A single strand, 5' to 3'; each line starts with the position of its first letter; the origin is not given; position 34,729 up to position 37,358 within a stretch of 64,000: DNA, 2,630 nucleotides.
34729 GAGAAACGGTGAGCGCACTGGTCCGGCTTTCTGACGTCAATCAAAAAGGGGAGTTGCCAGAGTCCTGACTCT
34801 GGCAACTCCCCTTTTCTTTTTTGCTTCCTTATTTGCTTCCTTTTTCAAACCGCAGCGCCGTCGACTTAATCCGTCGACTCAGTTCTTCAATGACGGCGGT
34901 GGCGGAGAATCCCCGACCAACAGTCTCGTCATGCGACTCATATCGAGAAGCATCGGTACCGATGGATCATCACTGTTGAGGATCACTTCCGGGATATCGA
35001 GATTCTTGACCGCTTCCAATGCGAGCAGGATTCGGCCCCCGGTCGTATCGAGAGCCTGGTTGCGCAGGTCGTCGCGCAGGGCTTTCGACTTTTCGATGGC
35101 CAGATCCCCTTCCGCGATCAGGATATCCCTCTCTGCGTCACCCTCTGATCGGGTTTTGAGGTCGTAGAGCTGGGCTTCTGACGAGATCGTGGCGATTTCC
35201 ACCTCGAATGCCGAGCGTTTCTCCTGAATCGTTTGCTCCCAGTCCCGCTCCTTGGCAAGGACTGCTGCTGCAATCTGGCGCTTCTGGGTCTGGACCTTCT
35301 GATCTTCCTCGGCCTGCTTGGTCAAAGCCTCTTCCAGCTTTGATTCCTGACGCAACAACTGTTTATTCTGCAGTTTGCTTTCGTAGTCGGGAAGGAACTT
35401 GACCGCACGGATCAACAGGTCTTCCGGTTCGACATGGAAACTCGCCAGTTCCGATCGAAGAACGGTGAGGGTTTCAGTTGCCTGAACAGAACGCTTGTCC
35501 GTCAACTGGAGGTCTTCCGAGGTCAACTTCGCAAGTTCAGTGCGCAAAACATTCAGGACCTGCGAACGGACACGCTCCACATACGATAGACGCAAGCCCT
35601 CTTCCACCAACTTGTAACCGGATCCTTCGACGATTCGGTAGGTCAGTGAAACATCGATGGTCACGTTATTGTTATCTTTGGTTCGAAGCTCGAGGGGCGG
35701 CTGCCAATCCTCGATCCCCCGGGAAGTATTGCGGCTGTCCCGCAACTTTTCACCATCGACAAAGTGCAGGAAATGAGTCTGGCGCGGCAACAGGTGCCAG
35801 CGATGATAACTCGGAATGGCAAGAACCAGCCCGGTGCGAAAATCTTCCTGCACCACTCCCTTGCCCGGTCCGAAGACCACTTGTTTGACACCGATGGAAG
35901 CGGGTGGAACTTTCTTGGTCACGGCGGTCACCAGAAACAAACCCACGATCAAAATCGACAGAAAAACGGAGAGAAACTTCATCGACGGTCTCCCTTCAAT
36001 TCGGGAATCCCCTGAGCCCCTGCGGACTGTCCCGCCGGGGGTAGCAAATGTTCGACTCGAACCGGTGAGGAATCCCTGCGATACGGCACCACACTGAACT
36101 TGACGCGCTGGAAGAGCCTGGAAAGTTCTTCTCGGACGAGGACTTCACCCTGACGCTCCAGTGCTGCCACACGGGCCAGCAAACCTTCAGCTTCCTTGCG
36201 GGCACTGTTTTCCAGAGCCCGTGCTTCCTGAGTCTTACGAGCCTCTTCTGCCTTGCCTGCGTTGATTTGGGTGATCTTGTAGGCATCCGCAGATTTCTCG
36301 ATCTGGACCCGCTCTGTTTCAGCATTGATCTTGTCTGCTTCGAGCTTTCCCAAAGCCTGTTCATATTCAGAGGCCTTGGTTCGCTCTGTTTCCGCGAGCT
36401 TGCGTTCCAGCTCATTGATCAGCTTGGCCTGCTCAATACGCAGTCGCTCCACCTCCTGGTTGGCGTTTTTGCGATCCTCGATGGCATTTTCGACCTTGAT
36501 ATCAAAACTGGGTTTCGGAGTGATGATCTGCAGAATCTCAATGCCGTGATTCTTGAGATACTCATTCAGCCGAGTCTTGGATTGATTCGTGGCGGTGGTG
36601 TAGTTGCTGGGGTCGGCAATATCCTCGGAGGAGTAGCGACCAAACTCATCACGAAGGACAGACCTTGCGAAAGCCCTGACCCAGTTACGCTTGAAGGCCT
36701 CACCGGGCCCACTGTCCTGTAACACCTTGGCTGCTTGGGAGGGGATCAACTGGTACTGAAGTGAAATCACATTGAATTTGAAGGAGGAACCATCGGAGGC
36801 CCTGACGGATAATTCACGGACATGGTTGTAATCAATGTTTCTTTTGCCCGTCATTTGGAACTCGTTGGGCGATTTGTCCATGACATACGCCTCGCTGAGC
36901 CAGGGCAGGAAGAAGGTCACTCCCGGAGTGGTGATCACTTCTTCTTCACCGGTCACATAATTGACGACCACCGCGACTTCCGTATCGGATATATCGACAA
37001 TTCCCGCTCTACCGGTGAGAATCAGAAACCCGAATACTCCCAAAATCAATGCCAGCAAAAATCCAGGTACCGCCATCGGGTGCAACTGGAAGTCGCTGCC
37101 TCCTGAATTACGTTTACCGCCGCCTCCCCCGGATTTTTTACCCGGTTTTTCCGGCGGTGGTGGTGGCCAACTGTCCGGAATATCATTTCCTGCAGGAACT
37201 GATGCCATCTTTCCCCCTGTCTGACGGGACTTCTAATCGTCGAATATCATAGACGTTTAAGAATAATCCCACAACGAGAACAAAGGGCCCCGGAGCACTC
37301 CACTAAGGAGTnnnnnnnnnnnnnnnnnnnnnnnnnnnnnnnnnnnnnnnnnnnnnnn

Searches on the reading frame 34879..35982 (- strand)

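Call 70: search_protein_families(library=pfam, proteins=[window:34879-35982:-], max_evalue=0.00001)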
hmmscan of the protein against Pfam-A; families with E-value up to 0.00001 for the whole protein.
window:34879-35982:- (367 aa): 1 family
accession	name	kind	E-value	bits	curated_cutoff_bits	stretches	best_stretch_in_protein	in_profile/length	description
PF01145.31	Band_7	-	8.2e-16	59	23.6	1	24-226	2-174/176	SPFH domain / Band 7 family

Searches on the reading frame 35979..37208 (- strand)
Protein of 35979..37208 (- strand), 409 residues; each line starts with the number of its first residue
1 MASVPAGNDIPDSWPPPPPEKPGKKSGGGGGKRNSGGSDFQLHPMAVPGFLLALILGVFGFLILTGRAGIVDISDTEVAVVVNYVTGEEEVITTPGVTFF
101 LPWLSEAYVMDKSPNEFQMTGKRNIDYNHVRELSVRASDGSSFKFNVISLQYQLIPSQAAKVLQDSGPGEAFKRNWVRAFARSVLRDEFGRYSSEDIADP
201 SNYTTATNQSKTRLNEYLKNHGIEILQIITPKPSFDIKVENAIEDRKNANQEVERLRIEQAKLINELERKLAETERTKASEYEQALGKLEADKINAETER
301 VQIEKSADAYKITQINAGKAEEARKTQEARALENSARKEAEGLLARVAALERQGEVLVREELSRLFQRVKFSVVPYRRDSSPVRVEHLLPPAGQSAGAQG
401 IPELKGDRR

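Call 70: search_protein_families(library=pfam, proteins=[window:35979-37208:-], max_evalue=0.00001)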
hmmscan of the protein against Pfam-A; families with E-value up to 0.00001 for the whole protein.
window:35979-37208:- (409 aa): 1 family
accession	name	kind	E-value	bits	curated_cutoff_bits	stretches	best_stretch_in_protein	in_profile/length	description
PF01145.31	Band_7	-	2.6e-19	70.4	23.6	1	73-261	3-172/176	SPFH domain / Band 7 family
